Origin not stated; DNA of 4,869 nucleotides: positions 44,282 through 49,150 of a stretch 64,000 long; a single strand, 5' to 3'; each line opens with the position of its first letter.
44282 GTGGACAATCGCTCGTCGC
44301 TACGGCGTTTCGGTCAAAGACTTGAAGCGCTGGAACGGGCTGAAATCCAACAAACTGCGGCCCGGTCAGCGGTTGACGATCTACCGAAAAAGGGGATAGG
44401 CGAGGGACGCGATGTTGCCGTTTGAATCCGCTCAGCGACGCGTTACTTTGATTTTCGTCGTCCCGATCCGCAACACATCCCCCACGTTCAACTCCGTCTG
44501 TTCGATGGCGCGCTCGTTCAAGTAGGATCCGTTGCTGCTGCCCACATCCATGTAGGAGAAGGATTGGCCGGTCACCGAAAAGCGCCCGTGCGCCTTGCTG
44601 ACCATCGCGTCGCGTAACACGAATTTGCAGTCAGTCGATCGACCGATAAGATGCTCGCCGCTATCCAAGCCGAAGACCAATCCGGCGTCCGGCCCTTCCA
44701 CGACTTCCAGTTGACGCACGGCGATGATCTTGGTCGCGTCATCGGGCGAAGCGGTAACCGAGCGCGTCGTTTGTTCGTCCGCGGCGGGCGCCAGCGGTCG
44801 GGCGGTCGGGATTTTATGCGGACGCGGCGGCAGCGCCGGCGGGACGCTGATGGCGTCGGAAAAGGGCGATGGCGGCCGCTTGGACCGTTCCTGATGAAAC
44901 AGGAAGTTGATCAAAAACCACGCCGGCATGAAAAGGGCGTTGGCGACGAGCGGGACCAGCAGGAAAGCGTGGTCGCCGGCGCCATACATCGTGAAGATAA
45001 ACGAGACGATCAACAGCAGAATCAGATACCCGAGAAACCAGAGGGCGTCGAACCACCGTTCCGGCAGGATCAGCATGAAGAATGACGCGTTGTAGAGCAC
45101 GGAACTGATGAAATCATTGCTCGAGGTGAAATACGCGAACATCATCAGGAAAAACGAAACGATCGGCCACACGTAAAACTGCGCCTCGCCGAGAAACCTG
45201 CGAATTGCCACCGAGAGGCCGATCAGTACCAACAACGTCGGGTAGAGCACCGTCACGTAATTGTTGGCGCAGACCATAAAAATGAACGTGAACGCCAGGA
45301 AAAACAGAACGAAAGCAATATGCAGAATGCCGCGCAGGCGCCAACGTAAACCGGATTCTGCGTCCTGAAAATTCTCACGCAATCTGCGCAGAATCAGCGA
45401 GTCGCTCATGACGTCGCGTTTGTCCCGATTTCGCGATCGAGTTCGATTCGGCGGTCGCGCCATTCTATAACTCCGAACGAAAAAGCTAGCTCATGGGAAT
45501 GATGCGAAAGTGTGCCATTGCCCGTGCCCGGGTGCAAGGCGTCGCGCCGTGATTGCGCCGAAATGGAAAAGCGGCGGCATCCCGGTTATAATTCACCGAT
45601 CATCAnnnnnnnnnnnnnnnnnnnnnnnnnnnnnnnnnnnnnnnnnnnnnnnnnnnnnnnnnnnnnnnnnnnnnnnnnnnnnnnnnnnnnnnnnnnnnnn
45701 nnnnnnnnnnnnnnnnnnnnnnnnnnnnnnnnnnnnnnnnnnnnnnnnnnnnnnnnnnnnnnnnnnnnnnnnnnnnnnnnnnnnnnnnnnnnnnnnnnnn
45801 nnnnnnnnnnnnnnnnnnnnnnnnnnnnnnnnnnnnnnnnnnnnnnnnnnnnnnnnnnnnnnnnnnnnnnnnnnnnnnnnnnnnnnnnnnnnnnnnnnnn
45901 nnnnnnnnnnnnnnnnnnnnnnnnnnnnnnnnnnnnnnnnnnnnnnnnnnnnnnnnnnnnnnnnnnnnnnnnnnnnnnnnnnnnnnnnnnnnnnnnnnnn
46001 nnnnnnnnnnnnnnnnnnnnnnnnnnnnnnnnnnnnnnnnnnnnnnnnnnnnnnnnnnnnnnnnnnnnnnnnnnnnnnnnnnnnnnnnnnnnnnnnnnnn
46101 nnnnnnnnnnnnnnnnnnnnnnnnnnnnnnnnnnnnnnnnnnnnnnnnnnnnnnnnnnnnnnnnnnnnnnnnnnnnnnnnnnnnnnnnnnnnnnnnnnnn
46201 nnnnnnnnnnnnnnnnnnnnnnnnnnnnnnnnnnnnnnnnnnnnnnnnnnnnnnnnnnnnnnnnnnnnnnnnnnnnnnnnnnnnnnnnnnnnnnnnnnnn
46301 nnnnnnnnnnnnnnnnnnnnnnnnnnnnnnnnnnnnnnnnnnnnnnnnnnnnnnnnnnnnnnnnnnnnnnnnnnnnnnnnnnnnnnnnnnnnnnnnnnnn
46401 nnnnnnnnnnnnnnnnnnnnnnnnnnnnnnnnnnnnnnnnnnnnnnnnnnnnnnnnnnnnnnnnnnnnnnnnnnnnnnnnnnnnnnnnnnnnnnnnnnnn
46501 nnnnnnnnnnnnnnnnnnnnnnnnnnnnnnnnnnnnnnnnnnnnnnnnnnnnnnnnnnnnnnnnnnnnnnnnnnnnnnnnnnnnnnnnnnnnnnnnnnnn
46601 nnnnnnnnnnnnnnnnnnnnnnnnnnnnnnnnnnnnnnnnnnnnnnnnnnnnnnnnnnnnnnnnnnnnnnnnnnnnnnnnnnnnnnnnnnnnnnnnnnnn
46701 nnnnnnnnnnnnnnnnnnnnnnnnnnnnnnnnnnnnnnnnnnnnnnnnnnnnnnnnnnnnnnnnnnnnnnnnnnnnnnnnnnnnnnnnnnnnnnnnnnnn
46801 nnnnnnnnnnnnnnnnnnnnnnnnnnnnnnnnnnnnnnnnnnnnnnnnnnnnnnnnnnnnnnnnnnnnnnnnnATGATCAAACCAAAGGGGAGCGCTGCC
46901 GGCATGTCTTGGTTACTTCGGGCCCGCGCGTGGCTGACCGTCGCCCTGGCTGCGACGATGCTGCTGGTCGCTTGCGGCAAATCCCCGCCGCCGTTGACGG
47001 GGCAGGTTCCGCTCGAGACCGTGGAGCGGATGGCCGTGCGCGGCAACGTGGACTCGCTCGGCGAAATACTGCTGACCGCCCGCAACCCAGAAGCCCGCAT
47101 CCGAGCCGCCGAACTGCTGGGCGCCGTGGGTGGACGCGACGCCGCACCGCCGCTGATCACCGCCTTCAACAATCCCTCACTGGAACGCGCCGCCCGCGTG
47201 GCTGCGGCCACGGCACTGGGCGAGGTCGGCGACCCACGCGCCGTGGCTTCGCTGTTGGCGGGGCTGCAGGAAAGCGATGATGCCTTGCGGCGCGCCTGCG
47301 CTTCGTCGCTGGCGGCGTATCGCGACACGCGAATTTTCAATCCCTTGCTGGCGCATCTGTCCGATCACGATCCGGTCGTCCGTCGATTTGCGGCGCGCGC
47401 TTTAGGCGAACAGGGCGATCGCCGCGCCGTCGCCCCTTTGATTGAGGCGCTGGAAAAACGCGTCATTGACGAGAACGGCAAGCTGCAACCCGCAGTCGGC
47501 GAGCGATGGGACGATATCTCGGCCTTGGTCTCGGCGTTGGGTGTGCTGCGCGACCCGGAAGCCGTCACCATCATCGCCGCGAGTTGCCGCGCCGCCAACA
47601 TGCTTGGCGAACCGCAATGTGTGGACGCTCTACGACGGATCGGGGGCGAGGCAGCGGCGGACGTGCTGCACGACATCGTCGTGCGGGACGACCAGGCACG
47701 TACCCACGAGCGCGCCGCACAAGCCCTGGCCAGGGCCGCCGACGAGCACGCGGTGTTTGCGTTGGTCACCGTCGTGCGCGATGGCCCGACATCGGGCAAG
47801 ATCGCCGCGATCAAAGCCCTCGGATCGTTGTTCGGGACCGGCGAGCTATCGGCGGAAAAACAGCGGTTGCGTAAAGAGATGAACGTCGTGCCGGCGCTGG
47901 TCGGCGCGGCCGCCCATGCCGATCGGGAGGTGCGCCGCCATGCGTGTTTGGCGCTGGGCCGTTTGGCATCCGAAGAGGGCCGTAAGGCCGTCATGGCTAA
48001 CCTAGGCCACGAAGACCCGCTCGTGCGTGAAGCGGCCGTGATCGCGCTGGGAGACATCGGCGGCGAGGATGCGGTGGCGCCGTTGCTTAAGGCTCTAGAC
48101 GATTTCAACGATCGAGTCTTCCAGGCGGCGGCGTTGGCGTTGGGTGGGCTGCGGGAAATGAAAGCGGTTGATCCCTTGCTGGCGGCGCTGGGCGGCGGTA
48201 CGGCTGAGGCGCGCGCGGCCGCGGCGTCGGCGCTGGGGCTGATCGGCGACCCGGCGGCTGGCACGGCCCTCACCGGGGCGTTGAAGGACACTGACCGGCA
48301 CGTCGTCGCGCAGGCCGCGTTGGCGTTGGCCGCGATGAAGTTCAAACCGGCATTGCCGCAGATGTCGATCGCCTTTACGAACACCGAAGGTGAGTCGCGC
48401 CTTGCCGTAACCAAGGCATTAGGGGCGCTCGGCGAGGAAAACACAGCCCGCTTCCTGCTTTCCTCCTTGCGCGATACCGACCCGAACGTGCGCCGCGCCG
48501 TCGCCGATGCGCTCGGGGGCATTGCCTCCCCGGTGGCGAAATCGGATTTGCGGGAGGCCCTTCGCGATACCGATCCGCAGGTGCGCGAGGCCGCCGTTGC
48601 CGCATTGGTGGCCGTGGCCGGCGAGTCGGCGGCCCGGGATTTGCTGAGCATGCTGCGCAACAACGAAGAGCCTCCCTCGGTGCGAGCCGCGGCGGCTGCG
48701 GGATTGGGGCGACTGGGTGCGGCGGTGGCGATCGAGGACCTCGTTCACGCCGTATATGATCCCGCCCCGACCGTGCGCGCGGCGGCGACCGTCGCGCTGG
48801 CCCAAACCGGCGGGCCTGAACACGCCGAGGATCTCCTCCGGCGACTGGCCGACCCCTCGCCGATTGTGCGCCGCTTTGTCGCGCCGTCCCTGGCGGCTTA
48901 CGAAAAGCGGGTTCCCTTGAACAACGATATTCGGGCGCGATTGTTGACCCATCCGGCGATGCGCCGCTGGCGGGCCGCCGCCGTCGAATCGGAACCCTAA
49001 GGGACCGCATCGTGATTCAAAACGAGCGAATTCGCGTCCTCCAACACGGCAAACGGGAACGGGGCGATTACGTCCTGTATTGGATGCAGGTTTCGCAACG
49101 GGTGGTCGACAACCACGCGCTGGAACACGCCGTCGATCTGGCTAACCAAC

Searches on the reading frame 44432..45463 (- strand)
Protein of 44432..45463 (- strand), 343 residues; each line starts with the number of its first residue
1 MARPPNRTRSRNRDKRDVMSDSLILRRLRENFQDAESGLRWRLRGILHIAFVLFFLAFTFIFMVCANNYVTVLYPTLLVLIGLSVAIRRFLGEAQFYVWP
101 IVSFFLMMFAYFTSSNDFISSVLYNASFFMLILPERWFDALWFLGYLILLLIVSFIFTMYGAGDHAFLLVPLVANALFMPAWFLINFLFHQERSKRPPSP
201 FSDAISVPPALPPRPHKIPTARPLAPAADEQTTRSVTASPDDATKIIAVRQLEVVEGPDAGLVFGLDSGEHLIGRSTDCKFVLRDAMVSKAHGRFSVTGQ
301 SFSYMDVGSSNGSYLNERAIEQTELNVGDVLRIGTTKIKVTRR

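Call 63: search_protein_families(library=pfam, proteins=[window:44432-45463:-], max_evalue=0.0001)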
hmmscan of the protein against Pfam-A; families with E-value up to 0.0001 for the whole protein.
window:44432-45463:- (343 aa): 2 families
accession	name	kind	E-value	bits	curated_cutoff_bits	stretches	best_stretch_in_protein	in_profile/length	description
PF16697.10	Yop-YscD_cpl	-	4.8e-17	62.4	33.2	1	253-340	1-90/94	Inner membrane component of T3SS, cytoplasmic domain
PF00498.31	FHA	-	9.2e-15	55.3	20.7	1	272-334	2-67/67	FHA domain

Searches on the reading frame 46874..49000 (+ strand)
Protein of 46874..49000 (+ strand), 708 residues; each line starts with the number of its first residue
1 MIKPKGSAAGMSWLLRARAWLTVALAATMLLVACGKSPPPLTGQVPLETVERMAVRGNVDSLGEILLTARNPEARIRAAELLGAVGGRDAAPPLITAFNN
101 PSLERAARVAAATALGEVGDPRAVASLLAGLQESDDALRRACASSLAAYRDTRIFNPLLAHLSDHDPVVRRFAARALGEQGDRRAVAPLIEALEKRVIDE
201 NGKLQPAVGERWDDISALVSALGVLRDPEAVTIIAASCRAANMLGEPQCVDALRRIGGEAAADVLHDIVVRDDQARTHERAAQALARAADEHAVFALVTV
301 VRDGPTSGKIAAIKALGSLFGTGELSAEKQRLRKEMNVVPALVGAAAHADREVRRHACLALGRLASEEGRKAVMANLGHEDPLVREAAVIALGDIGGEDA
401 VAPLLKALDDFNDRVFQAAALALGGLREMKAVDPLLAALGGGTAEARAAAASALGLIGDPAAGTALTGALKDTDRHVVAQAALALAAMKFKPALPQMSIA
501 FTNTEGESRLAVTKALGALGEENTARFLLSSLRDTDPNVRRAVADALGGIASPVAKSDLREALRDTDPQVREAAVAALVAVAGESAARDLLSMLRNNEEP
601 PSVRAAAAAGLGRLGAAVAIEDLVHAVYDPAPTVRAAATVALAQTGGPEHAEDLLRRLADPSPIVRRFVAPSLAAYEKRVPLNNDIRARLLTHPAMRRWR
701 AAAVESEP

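Call 9: search_protein_families(library=pfam, proteins=[window:46874-49000:+], max_evalue=0.01)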
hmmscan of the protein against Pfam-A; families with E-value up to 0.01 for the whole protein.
window:46874-49000:+ (708 aa): 13 families
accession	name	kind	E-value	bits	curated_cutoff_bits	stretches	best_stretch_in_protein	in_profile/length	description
PF13646.12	HEAT_2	-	6e-85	280.1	27.7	7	340-423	2-87/88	HEAT repeats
PF03130.22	HEAT_PBS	-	2.5e-43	142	20.9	4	169-194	1-26/27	PBS lyase HEAT-like repeat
PF02985.28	HEAT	-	8e-35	116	23.5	3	527-551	4-28/31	HEAT repeat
PF13513.12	HEAT_EZ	-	3e-13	50.4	27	0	568-614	1-55/55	HEAT-like repeat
PF12717.13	Cnd1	-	6.6e-11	43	26.4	0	527-582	25-86/162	non-SMC mitotic condensation complex subunit 1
PF00514.29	Arm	-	2.8e-09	37.1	20.6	0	335-366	10-41/41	Armadillo/beta-catenin-like repeat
PF11838.14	ERAP1_C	-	1.9e-05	24.7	38.2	0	470-659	33-225/318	ERAP1-like C-terminal domain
PF24714.1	TOR1L1_N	-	3.2e-05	23.9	43.3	0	303-370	182-244/281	TORTIFOLIA1 N-terminal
PF12765.13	Cohesin_HEAT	-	0.00033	21.4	21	0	562-575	26-39/42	HEAT repeat associated with sister chromatid cohesion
PF21581.3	SCD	-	0.00041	21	27.5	0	562-585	38-61/75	Stromalin conservative domain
PF21547.3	TTI1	-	0.00056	20.2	27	0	373-395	4-26/90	TELO2-interacting protein 1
PF20168.4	PDS5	-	0.0024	16.2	27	0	529-614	290-387/1053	Sister chromatid cohesion protein PDS5 protein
PF22646.2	PPP2R1A-like_HEAT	-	0.0062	17.4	27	0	465-488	11-34/78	PPP2R1A-like HEAT repeat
